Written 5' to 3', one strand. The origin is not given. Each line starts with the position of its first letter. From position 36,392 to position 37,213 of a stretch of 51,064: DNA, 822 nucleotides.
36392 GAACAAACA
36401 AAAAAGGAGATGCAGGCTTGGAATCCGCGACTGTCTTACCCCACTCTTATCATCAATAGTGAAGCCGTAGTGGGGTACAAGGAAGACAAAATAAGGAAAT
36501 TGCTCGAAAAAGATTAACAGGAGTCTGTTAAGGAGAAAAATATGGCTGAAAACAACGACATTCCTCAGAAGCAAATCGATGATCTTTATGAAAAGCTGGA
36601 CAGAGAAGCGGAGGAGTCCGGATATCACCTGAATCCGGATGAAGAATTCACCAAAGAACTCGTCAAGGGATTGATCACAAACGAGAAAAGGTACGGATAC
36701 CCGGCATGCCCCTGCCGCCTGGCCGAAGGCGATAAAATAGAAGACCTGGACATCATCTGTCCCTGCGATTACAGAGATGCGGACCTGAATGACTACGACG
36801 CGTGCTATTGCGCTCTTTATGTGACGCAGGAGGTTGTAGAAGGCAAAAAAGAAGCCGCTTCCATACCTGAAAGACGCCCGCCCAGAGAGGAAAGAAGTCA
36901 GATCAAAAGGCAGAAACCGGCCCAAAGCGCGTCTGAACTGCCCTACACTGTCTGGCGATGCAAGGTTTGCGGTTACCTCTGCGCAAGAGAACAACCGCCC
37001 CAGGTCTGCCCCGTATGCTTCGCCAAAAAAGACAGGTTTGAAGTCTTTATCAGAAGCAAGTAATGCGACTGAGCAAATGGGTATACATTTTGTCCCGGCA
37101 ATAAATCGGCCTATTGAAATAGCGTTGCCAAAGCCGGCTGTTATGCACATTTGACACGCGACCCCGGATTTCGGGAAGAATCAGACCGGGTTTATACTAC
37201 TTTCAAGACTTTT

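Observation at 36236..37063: Thiol-redox pair of a CVWC glutaredoxin-like protein and a ferredoxin:thioredoxin-reductase catalytic domain fused to rubredoxin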

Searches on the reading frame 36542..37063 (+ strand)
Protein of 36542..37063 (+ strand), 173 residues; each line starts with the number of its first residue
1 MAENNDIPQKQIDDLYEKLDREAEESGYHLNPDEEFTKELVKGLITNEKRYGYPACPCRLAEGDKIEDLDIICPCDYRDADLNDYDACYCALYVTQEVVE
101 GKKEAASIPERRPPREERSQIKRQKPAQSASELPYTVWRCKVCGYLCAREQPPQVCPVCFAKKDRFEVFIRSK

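Call 3: search_protein_families(library=pfam, proteins=[window:36542-37063:+], max_evalue=0.01)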
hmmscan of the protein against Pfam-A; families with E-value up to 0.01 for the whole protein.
window:36542-37063:+ (173 aa): 4 families
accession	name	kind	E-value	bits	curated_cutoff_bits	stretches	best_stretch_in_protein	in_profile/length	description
PF02943.20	FeThRed_B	-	1.6e-24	86.4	22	1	15-105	5-97/106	Ferredoxin thioredoxin reductase catalytic beta chain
PF21349.2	RUBY_RBDX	-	2.5e-13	49.7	26.5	1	138-167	1-30/30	Rubrerythrin, rubredoxin-like domain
PF23458.2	DUF7130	-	5e-05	23.6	35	1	118-166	35-83/89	Domain of unknown function (DUF7130)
PF14206.11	Cys_rich_CPCC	-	0.0094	16.2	24.5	1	139-167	2-32/75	Cysteine-rich CPCC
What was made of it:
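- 36584..36856 (+): FTRC-like catalytic domain (residues 15-105). Inferred [4Fe-4S] ligands are C56, C73, C75 and C88. The inferred redox-active disulfide is C58-C90. Y89 stands in place of the plant-type His. PF02943 at E 1.6e-24 (call 3).
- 36953..37042 (+): Rubredoxin-like Fe(Cys)4 module (residues 138-167), with C140-x2-C143 and C156-x2-C159. PF21349 at E 2.5e-13 (call 3).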

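Call 4: search_protein_families(library=ncbifam, proteins=[window:36542-37063:+], max_evalue=0.01)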
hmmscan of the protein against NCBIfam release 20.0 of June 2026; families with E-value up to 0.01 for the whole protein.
window:36542-37063:+ (173 aa): 3 families
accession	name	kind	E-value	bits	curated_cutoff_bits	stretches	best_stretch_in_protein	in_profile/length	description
NF041072.1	FtrB_double_U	equivalog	2.5e-16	59.5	160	1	20-104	17-101/121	FtrB family double-selenoprotein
NF045767.1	RuberyRbr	equivalog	5.4e-08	33.1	200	1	136-170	157-191/194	rubrerythrin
NF045783.1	Nigrythrn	equivalog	0.0014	18.8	340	1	138-169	172-202/202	nigerythrin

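Call 5: search_solved_structures(query=window:36542-37063:+, max_evalue=0.01, show_alignments=3)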
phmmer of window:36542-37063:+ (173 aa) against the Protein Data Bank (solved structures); distinct sequences matched with E-value up to 0.01: 13.
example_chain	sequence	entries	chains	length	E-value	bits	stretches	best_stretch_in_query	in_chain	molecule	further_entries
4tpu_A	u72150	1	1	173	7.9e-68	230.9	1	9-170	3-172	Rubredoxin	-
7pwe_A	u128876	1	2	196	2.1e-36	128.5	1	10-115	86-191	Ferredoxin-thioredoxin reductase subunit B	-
7bzk_A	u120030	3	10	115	1.8e-06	31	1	9-98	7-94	Ferredoxin-thioredoxin reductase catalytic chain, chloroplastic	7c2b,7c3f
3mps_A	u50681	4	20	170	6.7e-05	25.9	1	122-169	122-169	Rubrerythrin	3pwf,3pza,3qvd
1nnq_A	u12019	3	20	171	6.8e-05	25.9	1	122-169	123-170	Rubrerythrin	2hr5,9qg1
9fj2_A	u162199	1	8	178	0.00017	24.6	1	134-168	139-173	Rubrerythrin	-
1dj7_A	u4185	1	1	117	0.00038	23.4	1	24-97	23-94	FERREDOXIN THIOREDOXIN REDUCTASE: CATALYTIC CHAIN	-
2puk_A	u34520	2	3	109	0.00038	23.4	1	26-97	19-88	Ferredoxin-thioredoxin reductase, catalytic chain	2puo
2pvg_A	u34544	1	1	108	0.00038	23.4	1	28-97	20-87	Ferredoxin-thioredoxin reductase, catalytic chain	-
2pu9_A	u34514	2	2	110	0.00039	23.4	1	27-97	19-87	Ferredoxin-thioredoxin reductase, catalytic chain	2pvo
2pvd_A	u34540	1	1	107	0.00097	22.1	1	28-98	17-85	Ferredoxin-thioredoxin reductase, catalytic chain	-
1ryt_A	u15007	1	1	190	0.0011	22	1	136-168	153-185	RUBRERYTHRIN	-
1b71_A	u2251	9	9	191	0.0011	22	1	136-168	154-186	PROTEIN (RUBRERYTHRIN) | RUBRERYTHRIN | Rubrerythrin all-iron(III) form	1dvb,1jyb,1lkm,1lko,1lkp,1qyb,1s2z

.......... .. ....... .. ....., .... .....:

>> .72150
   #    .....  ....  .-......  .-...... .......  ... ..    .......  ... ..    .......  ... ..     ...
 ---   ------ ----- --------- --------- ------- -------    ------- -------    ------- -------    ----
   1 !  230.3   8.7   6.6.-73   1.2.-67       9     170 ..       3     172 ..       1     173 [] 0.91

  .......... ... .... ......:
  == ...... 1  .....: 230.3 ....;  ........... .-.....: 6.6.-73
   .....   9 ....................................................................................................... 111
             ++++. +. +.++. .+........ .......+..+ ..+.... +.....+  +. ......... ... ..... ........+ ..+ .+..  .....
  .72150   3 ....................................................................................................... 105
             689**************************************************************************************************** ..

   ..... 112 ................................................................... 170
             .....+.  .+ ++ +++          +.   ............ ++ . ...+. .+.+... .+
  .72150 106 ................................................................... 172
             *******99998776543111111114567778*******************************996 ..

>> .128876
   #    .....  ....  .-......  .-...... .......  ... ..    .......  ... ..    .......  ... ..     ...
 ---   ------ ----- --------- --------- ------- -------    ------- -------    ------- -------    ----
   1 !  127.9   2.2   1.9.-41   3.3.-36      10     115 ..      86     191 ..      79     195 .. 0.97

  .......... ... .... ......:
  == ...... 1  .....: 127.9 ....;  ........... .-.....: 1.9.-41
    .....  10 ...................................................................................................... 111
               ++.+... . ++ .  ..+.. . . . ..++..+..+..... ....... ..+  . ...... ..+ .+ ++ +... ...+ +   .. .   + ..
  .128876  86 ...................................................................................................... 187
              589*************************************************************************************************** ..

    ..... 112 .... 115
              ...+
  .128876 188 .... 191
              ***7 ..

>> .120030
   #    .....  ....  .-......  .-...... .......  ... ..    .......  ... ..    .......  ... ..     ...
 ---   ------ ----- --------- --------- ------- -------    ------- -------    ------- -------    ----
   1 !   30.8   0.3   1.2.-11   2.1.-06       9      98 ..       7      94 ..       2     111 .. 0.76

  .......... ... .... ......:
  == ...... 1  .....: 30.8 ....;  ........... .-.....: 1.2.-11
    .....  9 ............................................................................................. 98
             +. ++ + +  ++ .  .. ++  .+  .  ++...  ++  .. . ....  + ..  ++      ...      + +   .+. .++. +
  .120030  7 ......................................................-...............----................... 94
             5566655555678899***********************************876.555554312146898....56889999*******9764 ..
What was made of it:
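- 36584..36856 (+): The cysteines align column for column with plant FTRC 7BZK and with 4TPU (call 5).
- On Ferredoxin:disulfide reductase (FDR; FTRC-like domain plus rubredoxin-like domain): They align column for column with 4TPU and plant FTRC (call 5).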

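Call 22: find_homologous_proteins(query=window:36542-37063:+, max_evalue=1e-10)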
Query window:36542-37063:+ (173 aa): 7971 proteins with E <= 1e-10 among 8000 candidates; the best 120 are listed.
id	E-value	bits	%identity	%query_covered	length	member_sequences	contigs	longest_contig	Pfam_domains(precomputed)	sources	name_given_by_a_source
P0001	9.1e-114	395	100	100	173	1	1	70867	PF21349.3,PF02943.21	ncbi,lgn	-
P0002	6.6e-88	311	65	97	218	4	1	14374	PF21349.3,PF23458.3,PF02943.21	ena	-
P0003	1.2e-87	310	66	98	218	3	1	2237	PF21349.3,PF23458.3,PF02943.21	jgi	jgi:ferredoxin-thioredoxin reductase catalytic subunit/rubredoxin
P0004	3.9e-86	305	67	96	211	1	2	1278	PF21349.3,PF23458.3,PF02943.21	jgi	-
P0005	5.3e-86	305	65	97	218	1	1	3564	PF21349.3,PF23458.3,PF27618.1,PF02943.21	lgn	-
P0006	6.0e-86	305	64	98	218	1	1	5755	PF21349.3,PF23458.3,PF02943.21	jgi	-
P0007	9.2e-86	304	67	93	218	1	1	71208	PF21349.3,PF23458.3,PF02943.21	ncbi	-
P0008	1.0e-85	304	66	97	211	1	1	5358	PF21349.3,PF23458.3,PF02943.21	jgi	jgi:ferredoxin-thioredoxin reductase catalytic subunit/rubredoxin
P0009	1.2e-85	304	67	96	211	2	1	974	PF21349.3,PF23458.3,PF02943.21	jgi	-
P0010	1.9e-85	303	65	97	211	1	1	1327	PF21349.3,PF23458.3,PF02943.21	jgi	-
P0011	2.9e-85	302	66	95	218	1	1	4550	PF21349.3,PF23458.3,PF02943.21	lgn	-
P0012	2.5e-84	299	62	98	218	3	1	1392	PF21349.3,PF23458.3,PF02943.21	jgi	jgi:ferredoxin-thioredoxin reductase catalytic subunit/rubredoxin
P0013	2.7e-84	299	63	97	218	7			PF21349.3,PF23458.3,PF02943.21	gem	-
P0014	3.0e-84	299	63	97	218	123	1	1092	PF21349.3,PF23458.3,PF02943.21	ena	-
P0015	4.1e-84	299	63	97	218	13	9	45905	PF21349.3,PF23458.3,PF02943.21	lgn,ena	-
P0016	6.5e-84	298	63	96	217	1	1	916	PF21349.3,PF23458.3,PF02943.21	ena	-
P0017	8.8e-84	298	64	98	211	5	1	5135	PF21349.3,PF23458.3,PF02943.21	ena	-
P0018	8.9e-84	298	64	97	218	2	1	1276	PF21349.3,PF23458.3,PF02943.21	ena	-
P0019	1.2e-83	297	61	97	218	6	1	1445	PF21349.3,PF23458.3,PF02943.21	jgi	jgi:ferredoxin-thioredoxin reductase catalytic subunit/rubredoxin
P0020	2.7e-83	296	63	95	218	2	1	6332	PF21349.3,PF23458.3,PF02943.21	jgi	jgi:ferredoxin-thioredoxin reductase catalytic subunit/rubredoxin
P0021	5.1e-83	295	63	95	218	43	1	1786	PF21349.3,PF23458.3,PF02943.21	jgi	jgi:ferredoxin-thioredoxin reductase catalytic subunit/rubredoxin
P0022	6.3e-83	295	63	95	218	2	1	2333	PF21349.3,PF23458.3,PF02943.21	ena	-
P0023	7.8e-83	295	61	98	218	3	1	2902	PF21349.3,PF23458.3,PF02943.21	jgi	jgi:ferredoxin-thioredoxin reductase catalytic subunit/rubredoxin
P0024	8.3e-82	291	60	96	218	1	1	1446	PF21349.3,PF23458.3,PF02943.21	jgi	-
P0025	2.0e-81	290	61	97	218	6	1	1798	PF21349.3,PF23458.3,PF02943.21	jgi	jgi:ferredoxin-thioredoxin reductase catalytic subunit/rubredoxin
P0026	1.5e-79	284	60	95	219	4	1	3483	PF21349.3,PF23458.3,PF02943.21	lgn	-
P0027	1.5e-79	284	75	97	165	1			PF21349.3,PF02943.21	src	-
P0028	1.6e-79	284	75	97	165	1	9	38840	PF21349.3,PF02943.21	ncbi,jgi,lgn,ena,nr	ncbi:MAG: ferredoxin:glutaredoxin reductase [Elusimicrobia bacterium RIFOXYD2_FULL_34_15]|nr:MAG: fe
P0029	5.6e-78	279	60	95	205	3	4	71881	PF21349.3,PF23458.3,PF02943.21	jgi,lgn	-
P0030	7.8e-78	278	-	-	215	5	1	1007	PF21349.3,PF23458.3,PF02943.21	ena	-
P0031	1.0e-77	278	70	98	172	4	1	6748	PF21349.3,PF02943.21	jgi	jgi:ferredoxin-thioredoxin reductase catalytic chain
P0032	1.3e-77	277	59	96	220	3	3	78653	PF21349.3,PF23458.3,PF02943.21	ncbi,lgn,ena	-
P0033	1.4e-77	277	70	98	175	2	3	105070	PF21349.3,PF02943.21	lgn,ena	-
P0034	1.4e-77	277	70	95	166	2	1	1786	PF21349.3,PF02943.21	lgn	-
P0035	3.5e-77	276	68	98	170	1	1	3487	PF21349.3,PF02943.21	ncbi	-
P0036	9.6e-77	275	66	98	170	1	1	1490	PF21349.3,PF23458.3,PF02943.21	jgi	jgi:ferredoxin-thioredoxin reductase catalytic chain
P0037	9.6e-77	275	69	98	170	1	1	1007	PF21349.3,PF02943.21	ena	-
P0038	3.0e-76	273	68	98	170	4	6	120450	PF21349.3,PF02943.21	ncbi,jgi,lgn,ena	-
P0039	5.2e-76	272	66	98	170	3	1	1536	PF21349.3,PF23458.3,PF02943.21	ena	-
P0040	1.4e-75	271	66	98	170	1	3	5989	PF21349.3,PF02943.21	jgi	jgi:ferredoxin-thioredoxin reductase catalytic chain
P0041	1.7e-75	271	68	98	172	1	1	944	PF21349.3,PF23458.3,PF02943.21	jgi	-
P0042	2.0e-75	270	69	98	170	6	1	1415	PF21349.3,PF02943.21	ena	-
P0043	2.1e-75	270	66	98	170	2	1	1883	PF21349.3,PF02943.21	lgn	-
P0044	2.1e-75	270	67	98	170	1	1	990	PF21349.3,PF02943.21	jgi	jgi:ferredoxin-thioredoxin reductase catalytic chain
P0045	2.2e-75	270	69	95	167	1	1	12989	PF21349.3,PF02943.21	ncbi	ncbi:MAG: ferredoxin-thioredoxin reductase catalytic domain-containing protein [Candidatus Thermopla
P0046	2.3e-75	270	68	98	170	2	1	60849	PF21349.3,PF02943.21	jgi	jgi:ferredoxin-thioredoxin reductase catalytic chain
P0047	2.4e-75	270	69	97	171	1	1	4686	PF21349.3,PF23458.3,PF02943.21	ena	-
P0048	2.8e-75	270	65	98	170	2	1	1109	PF21349.3,PF02943.21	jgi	jgi:ferredoxin-thioredoxin reductase catalytic subunit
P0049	3.4e-75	270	68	98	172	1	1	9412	PF21349.3,PF02943.21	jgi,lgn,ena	-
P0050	3.5e-75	270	70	98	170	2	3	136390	PF21349.3,PF02943.21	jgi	jgi:ferredoxin-thioredoxin reductase catalytic subunit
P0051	3.6e-75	270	67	98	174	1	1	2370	PF21349.3,PF23458.3,PF02943.21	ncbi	-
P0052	3.6e-75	270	69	98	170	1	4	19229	PF21349.3,PF02943.21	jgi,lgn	jgi:ferredoxin-thioredoxin reductase catalytic subunit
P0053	4.2e-75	269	66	98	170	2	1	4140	PF21349.3,PF23458.3,PF02943.21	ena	-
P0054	4.4e-75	269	69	98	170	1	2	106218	PF21349.3,PF02943.21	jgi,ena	-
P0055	7.2e-75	269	60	96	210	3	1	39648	PF21349.3,PF23458.3,PF02943.21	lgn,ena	-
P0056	1.0e-74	268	66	98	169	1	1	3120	PF21349.3,PF23458.3,PF02943.21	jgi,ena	-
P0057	1.3e-74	268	65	98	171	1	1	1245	PF21349.3,PF02943.21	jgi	jgi:ferredoxin-thioredoxin reductase catalytic subunit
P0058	1.3e-74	268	66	98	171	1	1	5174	PF21349.3,PF02943.21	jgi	jgi:ferredoxin-thioredoxin reductase catalytic chain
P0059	1.5e-74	268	68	98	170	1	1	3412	PF21349.3,PF02943.21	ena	-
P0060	1.6e-74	267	67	98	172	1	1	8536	PF21349.3,PF23458.3,PF02943.21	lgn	-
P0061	1.8e-74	267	67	98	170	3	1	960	PF21349.3,PF02943.21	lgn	-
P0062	1.9e-74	267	67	96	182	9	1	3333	PF21349.3,PF02943.21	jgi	jgi:ferredoxin-thioredoxin reductase catalytic subunit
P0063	2.2e-74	267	66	98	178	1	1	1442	PF21349.3,PF23458.3,PF02943.21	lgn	-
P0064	2.5e-74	267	66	98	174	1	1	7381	PF21349.3,PF23458.3,PF02943.21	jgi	jgi:ferredoxin-thioredoxin reductase catalytic subunit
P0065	3.5e-74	266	65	98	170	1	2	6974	PF21349.3,PF02943.21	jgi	jgi:ferredoxin-thioredoxin reductase catalytic subunit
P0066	3.6e-74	266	68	98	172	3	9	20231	PF21349.3,PF02943.21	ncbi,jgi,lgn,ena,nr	ncbi:MAG: ferredoxin:glutaredoxin reductase [Elusimicrobia bacterium RIFOXYC2_FULL_34_12]|nr:MAG: fe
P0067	3.7e-74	266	66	98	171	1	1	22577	PF21349.3,PF02943.21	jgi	jgi:ferredoxin-thioredoxin reductase catalytic chain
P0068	3.7e-74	266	69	95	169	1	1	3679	PF21349.3,PF02943.21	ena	-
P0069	4.1e-74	266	69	98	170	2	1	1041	PF21349.3,PF02943.21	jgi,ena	-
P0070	4.7e-74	266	66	98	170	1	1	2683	PF21349.3,PF23458.3,PF02943.21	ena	-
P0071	4.9e-74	266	68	98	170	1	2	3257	PF21349.3,PF02943.21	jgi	jgi:ferredoxin-thioredoxin reductase catalytic subunit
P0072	5.1e-74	266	69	98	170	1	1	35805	PF21349.3,PF02943.21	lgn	-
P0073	5.1e-74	266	66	98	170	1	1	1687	PF21349.3,PF02943.21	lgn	-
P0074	5.4e-74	266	-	-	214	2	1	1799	PF21349.3,PF23458.3,PF02943.21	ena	-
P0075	5.6e-74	266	66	98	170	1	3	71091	PF21349.3,PF02943.21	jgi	jgi:ferredoxin-thioredoxin reductase catalytic subunit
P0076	5.6e-74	266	67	98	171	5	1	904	PF21349.3,PF02943.21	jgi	jgi:ferredoxin-thioredoxin reductase catalytic chain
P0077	6.2e-74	266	70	94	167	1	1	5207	PF21349.3,PF02943.21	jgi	jgi:ferredoxin-thioredoxin reductase catalytic subunit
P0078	6.2e-74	266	65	98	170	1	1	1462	PF21349.3,PF02943.21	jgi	jgi:ferredoxin-thioredoxin reductase catalytic subunit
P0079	6.3e-74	266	67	98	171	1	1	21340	PF21349.3,PF23458.3,PF02943.21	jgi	jgi:ferredoxin-thioredoxin reductase catalytic subunit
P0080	6.3e-74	265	68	95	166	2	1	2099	PF21349.3,PF02943.21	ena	-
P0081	6.4e-74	265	65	98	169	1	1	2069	PF21349.3,PF23458.3,PF02943.21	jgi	jgi:ferredoxin-thioredoxin reductase catalytic subunit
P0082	6.6e-74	265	68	98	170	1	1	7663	PF21349.3,PF02943.21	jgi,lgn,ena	-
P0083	7.0e-74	265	68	97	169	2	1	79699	PF21349.3,PF02943.21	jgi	jgi:ferredoxin-thioredoxin reductase catalytic subunit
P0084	7.0e-74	265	68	98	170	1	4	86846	PF21349.3,PF23458.3,PF02943.21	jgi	jgi:ferredoxin-thioredoxin reductase catalytic subunit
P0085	7.4e-74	265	70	93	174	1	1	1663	PF21349.3,PF02943.21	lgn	-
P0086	7.7e-74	265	69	95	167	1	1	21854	PF21349.3,PF23458.3,PF02943.21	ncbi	ncbi:MAG: ferredoxin-thioredoxin reductase catalytic domain-containing protein [Candidatus Thermopla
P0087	8.8e-74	265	65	98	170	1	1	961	PF21349.3,PF02943.21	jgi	jgi:ferredoxin-thioredoxin reductase catalytic chain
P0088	8.9e-74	265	70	94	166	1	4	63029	PF21349.3,PF02943.21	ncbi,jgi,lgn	jgi:ferredoxin-thioredoxin reductase catalytic subunit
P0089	9.0e-74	265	65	98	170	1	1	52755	PF21349.3,PF02943.21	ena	-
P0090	9.2e-74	265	66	98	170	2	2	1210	PF21349.3,PF02943.21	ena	-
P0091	9.9e-74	265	65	98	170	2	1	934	PF21349.3,PF02943.21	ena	-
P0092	9.9e-74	265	68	98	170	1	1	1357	PF21349.3,PF02943.21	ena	-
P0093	1.0e-73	265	62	98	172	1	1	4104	PF21349.3,PF23458.3,PF02943.21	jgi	jgi:ferredoxin-thioredoxin reductase catalytic subunit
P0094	1.0e-73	265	67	97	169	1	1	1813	PF21349.3,PF02943.21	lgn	-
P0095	1.0e-73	265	68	97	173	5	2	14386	PF21349.3,PF23458.3,PF02943.21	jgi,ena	-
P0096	1.1e-73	265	66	98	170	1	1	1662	PF21349.3,PF02943.21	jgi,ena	-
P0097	1.1e-73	265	66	98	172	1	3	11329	PF21349.3,PF02943.21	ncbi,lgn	ncbi:MAG: ferredoxin-thioredoxin reductase catalytic domain-containing protein [Candidatus Zixiibact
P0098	1.2e-73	265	68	95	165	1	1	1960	PF21349.3,PF02943.21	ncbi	-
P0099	1.2e-73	265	69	96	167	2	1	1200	PF21349.3,PF02943.21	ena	-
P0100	1.2e-73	265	70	95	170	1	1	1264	PF21349.3,PF02943.21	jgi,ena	-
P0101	1.2e-73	265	68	98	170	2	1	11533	PF21349.3,PF02943.21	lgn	-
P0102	1.4e-73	264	64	98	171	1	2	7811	PF21349.3,PF02943.21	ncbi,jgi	jgi:ferredoxin-thioredoxin reductase catalytic subunit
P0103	1.4e-73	264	69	92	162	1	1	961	PF21349.3,PF02943.21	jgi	jgi:ferredoxin-thioredoxin reductase catalytic chain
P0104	1.5e-73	264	65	98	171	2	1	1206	PF21349.3,PF02943.21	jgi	jgi:ferredoxin-thioredoxin reductase catalytic subunit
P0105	1.5e-73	264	66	98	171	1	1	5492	PF21349.3,PF23458.3,PF02943.21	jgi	jgi:ferredoxin-thioredoxin reductase catalytic subunit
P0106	1.6e-73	264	67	98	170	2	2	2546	PF21349.3,PF02943.21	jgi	jgi:ferredoxin-thioredoxin reductase catalytic subunit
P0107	1.7e-73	264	68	96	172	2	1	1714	PF21349.3,PF23458.3,PF02943.21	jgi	jgi:ferredoxin-thioredoxin reductase catalytic subunit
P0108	1.7e-73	264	69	98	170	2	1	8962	PF21349.3,PF02943.21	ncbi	-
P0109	1.7e-73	264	67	98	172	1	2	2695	PF21349.3,PF23458.3,PF02943.21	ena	-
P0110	1.9e-73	264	64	98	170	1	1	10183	PF21349.3,PF02943.21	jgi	jgi:ferredoxin-thioredoxin reductase catalytic subunit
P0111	1.9e-73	264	68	95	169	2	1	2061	PF21349.3,PF02943.21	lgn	-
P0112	1.9e-73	264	67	96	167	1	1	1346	PF21349.3,PF02943.21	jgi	jgi:ferredoxin-thioredoxin reductase catalytic subunit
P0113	2.0e-73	264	65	96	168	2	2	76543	PF21349.3,PF02943.21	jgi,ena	-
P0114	2.0e-73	264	67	98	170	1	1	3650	PF21349.3,PF02943.21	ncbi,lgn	-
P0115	2.1e-73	264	65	98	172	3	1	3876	PF21349.3,PF23458.3,PF02943.21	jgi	jgi:ferredoxin-thioredoxin reductase catalytic subunit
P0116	2.1e-73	264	68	98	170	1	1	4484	PF21349.3,PF02943.21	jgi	-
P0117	2.3e-73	264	65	98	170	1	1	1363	PF21349.3,PF02943.21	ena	-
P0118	2.3e-73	264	65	98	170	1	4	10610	PF21349.3,PF02943.21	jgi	jgi:ferredoxin-thioredoxin reductase catalytic subunit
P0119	2.4e-73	264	65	98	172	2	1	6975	PF21349.3,PF23458.3,PF02943.21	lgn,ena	-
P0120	2.4e-73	264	66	98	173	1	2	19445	PF21349.3,PF23458.3,PF02943.21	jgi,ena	jgi:ferredoxin-thioredoxin reductase catalytic subunit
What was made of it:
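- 36542..37063 (+): Gene for ferredoxin:disulfide reductase (FDR, also named ferredoxin:glutaredoxin reductase), 173 aa. At least 7,971 homologues at E <= 1e-10 (call 22).
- NCBI names some members "ferredoxin:glutaredoxin reductase" (call 22).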

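Call 23: find_related_loci(query=window:36542-37063:+, collection=genome_contigs, flank=4000)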
Query window:36542-37063:+ (173 aa) in genome_contigs; peptide patterns used: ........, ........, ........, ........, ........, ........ (x = any residue, [..] = any of these).
600 stretches matched a pattern (row limit reached: there are more); 567 encode a relative of the query (tblastn E <= 1e-3); the best 80 are kept; 80 distinct loci.
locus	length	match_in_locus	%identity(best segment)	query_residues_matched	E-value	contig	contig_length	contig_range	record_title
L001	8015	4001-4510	65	1-170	1e-76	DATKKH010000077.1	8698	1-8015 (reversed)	MAG TPA_asm: Terriglobales bacterium isolate SMAG_U14652 k141_2920517, whole genome shotgun sequence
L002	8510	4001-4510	65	1-170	5e-75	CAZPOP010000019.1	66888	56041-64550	MAG TPA_asm: uncultured Ignavibacteria bacterium isolate SRP214966_co5_260 genome assembly, contig: NODE_163_length_6688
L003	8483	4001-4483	71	9-170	3e-75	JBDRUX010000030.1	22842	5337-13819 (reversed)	MAG: candidate division WOR-3 bacterium isolate SZTDM-2_201709_bins_204 SZTDM-2_201709_bins_204_scaffold_30, whole genom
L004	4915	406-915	65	1-170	8e-75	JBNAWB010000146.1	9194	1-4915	MAG: Thermodesulfobacteriota bacterium isolate Kamch4342-D-MF-053 bin28.fa-146, whole genome shotgun sequence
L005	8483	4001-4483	71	11-170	2e-74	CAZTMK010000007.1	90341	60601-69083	MAG TPA_asm: uncultured Thermoplasmatales archaeon isolate SRP323688_co1_285 genome assembly, contig: NODE_512_length_90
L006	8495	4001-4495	65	6-170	5e-74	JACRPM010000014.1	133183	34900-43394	MAG: Candidatus Saganbacteria bacterium isolate NC_groundwater_1987_Pr3_S-0.2um_52_14 scaffold_620437, whole genome shot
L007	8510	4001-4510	65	1-169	4e-74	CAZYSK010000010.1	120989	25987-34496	MAG TPA_asm: uncultured Anaerolineales bacterium isolate binchicken_co334_204 genome assembly, contig: NODE_172_length_1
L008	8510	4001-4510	65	1-170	7e-74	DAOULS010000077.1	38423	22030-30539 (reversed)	MAG TPA_asm: Dehalococcoidales bacterium isolate W31_49 k127_204883, whole genome shotgun sequence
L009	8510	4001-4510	65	1-170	7e-74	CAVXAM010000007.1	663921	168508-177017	MAG: uncultured Chloroflexia bacterium isolate MFD04408.bin.2.186 genome assembly, contig: contig_49116, whole genome sh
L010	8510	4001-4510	65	1-170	7e-74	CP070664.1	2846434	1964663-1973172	MAG: candidate division WOR-3 bacterium isolate bin77 chromosome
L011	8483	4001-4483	68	12-170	2e-73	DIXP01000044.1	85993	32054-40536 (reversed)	MAG TPA_asm: Chloroflexi bacterium UBA6077 UBA6077_contig_2027, whole genome shotgun sequence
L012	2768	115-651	64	1-170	4e-74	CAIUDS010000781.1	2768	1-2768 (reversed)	MAG: uncultured delta proteobacterium isolate AlinenSedimentsD2_bin-1424 genome assembly, contig: bin-1424:781/816, whol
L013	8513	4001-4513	65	1-170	2e-73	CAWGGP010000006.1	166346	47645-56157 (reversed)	MAG: Candidatus Aminicenantes bacterium isolate MFD01872.bin.2.146 genome assembly, contig: contig_148479, whole genome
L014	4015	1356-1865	62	1-170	3e-73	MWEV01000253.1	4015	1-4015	MAG: Deltaproteobacteria bacterium ADurb.Bin026 BWX58_contig000253, whole genome shotgun sequence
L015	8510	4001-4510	64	1-170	6e-73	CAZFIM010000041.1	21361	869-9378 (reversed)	MAG TPA_asm: uncultured Dehalococcoidales bacterium isolate binchicken_co27_241 genome assembly, contig: NODE_4339_lengt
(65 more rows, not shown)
